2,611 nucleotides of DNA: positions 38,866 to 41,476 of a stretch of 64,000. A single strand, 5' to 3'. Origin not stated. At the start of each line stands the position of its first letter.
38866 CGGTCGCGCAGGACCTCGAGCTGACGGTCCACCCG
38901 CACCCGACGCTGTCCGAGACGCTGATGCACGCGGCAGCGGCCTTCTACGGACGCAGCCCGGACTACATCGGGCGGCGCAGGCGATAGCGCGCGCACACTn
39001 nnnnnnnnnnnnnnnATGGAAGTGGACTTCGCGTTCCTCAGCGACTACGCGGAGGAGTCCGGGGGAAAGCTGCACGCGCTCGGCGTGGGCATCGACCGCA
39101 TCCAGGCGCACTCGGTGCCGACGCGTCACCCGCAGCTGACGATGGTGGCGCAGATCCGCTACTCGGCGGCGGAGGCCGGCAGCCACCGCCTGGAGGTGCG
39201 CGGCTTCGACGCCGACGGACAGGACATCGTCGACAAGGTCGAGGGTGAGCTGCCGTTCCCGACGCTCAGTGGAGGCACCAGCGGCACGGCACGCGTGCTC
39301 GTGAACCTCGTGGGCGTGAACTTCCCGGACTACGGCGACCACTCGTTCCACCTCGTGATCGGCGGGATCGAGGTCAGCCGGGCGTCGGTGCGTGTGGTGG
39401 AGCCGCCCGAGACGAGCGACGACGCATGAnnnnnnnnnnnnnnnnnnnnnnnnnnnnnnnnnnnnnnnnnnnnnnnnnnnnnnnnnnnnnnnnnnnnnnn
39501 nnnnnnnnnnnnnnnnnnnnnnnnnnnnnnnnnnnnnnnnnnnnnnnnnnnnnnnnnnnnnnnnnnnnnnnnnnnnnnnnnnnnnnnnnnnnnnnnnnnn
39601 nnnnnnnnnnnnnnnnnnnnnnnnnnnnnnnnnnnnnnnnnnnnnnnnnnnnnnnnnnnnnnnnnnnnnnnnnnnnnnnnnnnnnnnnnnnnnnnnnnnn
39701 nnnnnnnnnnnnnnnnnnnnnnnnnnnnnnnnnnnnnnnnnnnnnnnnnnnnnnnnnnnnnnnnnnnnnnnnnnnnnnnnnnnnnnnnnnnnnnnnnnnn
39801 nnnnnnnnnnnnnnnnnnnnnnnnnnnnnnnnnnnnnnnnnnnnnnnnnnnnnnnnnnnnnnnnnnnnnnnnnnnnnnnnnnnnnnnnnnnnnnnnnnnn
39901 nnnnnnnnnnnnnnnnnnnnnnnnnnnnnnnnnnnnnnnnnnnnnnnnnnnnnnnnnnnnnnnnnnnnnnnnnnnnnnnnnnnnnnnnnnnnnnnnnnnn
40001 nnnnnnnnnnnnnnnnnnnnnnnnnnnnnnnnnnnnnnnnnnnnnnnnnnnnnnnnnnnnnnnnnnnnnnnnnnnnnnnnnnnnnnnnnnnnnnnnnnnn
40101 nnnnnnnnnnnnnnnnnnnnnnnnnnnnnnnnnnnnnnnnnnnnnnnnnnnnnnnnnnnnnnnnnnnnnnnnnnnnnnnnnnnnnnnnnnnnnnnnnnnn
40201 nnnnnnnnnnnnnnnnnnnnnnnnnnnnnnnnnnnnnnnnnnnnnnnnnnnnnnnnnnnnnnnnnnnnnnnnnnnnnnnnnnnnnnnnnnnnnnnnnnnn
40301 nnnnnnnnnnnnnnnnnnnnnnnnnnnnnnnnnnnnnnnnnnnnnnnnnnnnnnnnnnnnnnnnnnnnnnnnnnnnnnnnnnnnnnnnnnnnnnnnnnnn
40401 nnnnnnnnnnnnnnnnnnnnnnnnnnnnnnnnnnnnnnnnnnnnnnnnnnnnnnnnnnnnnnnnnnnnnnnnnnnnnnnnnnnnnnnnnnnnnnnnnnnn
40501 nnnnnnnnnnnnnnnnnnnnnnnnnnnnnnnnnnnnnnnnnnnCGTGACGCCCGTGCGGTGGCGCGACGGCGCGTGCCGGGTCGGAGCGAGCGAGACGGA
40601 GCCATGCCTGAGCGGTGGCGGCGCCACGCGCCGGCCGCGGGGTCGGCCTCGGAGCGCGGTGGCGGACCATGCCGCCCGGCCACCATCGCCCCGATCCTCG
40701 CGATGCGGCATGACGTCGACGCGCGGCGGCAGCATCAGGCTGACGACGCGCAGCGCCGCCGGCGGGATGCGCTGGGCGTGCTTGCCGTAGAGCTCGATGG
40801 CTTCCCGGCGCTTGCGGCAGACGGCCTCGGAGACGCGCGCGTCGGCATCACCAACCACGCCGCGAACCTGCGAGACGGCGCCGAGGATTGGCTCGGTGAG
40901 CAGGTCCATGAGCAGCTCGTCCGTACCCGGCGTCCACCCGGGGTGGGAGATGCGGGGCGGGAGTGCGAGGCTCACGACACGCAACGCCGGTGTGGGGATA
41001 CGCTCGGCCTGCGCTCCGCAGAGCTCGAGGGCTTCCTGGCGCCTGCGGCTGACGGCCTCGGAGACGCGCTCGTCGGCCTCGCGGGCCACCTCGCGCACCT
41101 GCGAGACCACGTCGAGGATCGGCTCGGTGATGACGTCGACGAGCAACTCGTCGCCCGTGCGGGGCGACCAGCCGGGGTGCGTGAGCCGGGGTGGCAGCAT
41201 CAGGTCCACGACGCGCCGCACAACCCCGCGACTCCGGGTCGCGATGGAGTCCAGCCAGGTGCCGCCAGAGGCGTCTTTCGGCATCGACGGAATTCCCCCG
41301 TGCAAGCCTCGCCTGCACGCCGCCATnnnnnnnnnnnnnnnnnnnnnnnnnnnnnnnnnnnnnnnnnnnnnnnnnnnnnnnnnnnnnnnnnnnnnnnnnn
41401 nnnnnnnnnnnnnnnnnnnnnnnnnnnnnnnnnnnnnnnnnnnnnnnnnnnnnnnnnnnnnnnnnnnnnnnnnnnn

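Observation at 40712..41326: IspH (LytB) reading frame extends about 250 codons upstream and contains a diverged tandem duplication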

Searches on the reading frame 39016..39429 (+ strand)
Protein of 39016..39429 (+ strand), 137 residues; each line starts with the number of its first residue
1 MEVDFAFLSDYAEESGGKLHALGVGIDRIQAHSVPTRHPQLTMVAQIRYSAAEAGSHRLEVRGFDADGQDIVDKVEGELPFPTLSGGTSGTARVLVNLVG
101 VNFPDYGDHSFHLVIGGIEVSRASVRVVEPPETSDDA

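Call 68: search_protein_families(library=pfam, proteins=[window:39016-39429:+], max_evalue=0.001)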
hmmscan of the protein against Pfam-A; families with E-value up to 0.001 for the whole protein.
window:39016-39429:+ (137 aa): 1 family
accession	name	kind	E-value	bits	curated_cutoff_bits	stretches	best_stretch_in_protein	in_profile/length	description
PF22091.2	DUF6941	-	2.3e-28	99.5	27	1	5-127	2-124/125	Family of unknown function (DUF6941)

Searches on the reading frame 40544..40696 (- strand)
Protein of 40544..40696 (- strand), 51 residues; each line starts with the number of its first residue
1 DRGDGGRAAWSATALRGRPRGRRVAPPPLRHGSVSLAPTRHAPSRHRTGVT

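Call 38: search_protein_families(library=pfam, proteins=[window:40544-40696:-], max_evalue=10)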
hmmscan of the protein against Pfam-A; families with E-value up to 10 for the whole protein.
seq(51 aa): 0 families

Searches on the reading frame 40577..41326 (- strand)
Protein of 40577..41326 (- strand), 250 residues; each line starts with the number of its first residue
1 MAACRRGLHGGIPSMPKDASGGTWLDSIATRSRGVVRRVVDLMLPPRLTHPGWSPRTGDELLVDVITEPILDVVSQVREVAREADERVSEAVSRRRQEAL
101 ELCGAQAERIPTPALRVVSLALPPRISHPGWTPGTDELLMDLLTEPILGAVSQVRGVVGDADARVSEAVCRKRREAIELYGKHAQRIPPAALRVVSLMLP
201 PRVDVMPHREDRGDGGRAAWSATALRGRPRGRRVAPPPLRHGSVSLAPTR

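Call 7: search_protein_families(library=pfam, proteins=[window:40577-41326:-], max_evalue=1)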
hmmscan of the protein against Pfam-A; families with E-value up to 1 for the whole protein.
window:40577-41326:- (250 aa): 0 families

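Call 8: find_homologous_proteins(query=window:40697-41326:-, max_evalue=0.001)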
Query window:40697-41326:- (210 aa): 3 proteins with E <= 0.001 among 1084 candidates.
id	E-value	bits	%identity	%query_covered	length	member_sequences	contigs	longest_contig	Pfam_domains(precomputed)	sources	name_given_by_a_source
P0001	1.8e-56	209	49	72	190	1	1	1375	-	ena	-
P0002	4.5e-52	195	61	69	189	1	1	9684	-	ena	-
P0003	2.4e-23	101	78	33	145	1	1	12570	-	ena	-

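Call 10: find_encoding_contigs(protein=P0002, flank=5000)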
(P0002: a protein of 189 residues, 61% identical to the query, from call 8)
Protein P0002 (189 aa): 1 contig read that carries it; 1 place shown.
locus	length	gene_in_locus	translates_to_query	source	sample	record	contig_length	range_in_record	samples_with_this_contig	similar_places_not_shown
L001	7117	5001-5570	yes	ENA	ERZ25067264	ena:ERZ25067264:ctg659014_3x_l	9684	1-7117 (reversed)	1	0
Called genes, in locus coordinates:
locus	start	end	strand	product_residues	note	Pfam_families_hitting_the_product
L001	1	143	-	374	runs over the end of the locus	PF01420:Methylase_S (faint)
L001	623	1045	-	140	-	PF08780:NTase_sub_bind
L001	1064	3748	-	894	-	PF08450:SGL (faint), PF01436:NHL (faint), PF24684:Vgb_lyase (faint), PF25021:TEN_NHL (weak), PF12161:HsdM_N, PF02384:N6_Mtase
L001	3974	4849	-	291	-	PF01145:Band_7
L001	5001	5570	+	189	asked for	-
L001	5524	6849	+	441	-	PF02401:LYTB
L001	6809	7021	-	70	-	-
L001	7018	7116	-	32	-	?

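Call 11: find_encoding_contigs(protein=P0003, flank=6000)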
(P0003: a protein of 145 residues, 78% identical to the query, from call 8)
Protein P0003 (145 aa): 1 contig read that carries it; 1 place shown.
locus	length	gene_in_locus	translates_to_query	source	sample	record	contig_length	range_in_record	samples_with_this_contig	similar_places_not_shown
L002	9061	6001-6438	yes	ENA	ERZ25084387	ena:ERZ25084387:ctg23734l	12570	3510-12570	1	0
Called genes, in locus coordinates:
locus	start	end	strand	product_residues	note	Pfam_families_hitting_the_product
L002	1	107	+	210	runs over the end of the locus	-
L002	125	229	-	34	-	-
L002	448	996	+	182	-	-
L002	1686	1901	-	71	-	-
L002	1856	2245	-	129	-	-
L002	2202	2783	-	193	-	-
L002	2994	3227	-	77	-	-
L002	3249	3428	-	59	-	-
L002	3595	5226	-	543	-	PF20465:MmeI_hel, PF20473:MmeI_Mtase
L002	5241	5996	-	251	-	-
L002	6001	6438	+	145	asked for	-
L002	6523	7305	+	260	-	PF02401:LYTB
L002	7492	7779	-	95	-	PF22091:DUF6941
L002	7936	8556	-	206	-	PF07992:Pyr_redox_2, PF02852:Pyr_redox_dim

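Call 17: find_related_loci(query=A2, collection=genome_contigs, flank=4000)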
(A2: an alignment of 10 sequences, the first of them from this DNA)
Query A2 (227 aa) in genome_contigs; peptide patterns used: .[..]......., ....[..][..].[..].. (x = any residue, [..] = any of these).
41 stretches matched a pattern; 5 encode a relative of the query (tblastn E <= 1e-3); 5 distinct loci.
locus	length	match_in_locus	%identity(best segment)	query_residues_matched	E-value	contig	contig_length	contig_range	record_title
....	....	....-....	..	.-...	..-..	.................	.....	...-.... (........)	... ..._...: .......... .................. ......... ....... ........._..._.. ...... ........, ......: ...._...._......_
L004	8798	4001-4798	59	1-227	2e-93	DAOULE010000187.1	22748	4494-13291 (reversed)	MAG TPA_asm: Dehalococcoidia bacterium isolate S8_381 433439, whole genome shotgun sequence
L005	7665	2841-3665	57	1-227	6e-80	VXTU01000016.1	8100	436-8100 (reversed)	MAG: Chloroflexi bacterium isolate SB0666_bin_12 NODE_3653_length_8100_cov_9.895836, whole genome shotgun sequence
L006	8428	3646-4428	70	23-226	7e-80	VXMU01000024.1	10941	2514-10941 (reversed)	MAG: Chloroflexi bacterium isolate SB0661_bin_44 NODE_3923_length_10941_cov_42.849623, whole genome shotgun sequence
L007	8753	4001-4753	59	1-209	1e-79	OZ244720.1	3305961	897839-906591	MAG: Dehalococcoidia bacterium isolate 9e3a45bd-a01b-43fc-9133-5d91322e70de genome assembly, chromosome: 1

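Call 29: search_protein_families(library=ncbifam, proteins=[window:40577-41284:-], max_evalue=1)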
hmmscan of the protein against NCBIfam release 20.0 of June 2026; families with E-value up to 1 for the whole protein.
window:40577-41284:- (236 aa): 0 families

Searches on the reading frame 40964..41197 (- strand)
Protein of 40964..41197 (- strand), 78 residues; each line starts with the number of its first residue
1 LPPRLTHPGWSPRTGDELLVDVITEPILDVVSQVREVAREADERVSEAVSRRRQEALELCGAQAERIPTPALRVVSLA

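Call 30: search_solved_structures(query=A4, max_evalue=10)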
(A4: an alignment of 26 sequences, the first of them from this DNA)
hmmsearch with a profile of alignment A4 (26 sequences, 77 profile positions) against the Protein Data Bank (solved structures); distinct sequences matched with E-value up to 10: 8.
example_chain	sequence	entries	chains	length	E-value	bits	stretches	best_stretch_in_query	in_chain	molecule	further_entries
6pbc_A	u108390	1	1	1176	0.38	14.3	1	26-60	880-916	1-phosphatidylinositol 4,5-bisphosphate phosphodiesterase gamma,1-phosphatidylinositol 4,5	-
7z3j_A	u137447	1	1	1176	0.38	14.3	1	26-60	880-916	1-phosphatidylinositol 4,5-bisphosphate phosphodiesterase gamma-1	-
7t8t_A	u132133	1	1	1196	0.39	14.2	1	26-60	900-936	1-phosphatidylinositol 4,5-bisphosphate phosphodiesterase gamma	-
9qb7_A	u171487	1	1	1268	0.4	14.2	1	26-60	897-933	1-phosphatidylinositol 4,5-bisphosphate phosphodiesterase gamma-1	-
5njf_A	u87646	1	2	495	0.48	13.9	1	27-48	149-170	Metalloprotease TldD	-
5nj5_A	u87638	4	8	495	0.49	13.9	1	27-48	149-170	Metalloprotease TldD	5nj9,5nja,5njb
5njc_A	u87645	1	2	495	0.49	13.9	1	27-48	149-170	Metalloprotease TldD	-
5j0l_A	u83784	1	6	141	2.5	11.6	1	14-51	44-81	designed protein 3L6HC2_2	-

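Call 34: search_protein_representatives(alignment_id=A4)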
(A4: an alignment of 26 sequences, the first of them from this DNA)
Query: 26 sequences, 77 profile positions. Proteins with E-value up to 0.001 (for the whole library): 5; up to 1e-10: 3; up to 1e-30: 2. The best 5 are listed.
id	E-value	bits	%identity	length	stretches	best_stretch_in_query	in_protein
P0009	7.4e-82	285.7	-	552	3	1-77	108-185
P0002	7.4e-64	228.1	-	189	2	1-77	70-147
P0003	1.5e-20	89.3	-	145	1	21-76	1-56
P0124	1.0e-04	38.6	-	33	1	14-41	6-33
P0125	7.2e-04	35.9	-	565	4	40-74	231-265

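Call 38: search_protein_families(library=pfam, proteins=[window:40964-41197:-], max_evalue=10)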
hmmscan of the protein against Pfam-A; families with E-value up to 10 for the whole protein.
seq(78 aa): 3 families
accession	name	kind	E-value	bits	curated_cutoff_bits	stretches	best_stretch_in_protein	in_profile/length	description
PF18965.5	VP3-like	-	0.079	11.2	25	1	11-49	794-832/1062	Outer capsid protein VP3-like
PF19475.4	DUF6012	-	0.15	12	25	1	22-70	134-181/200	Family of unknown function (DUF6012)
PF09518.16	RE_HindIII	-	0.23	11.1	25.3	1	23-69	212-258/285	HindIII restriction endonuclease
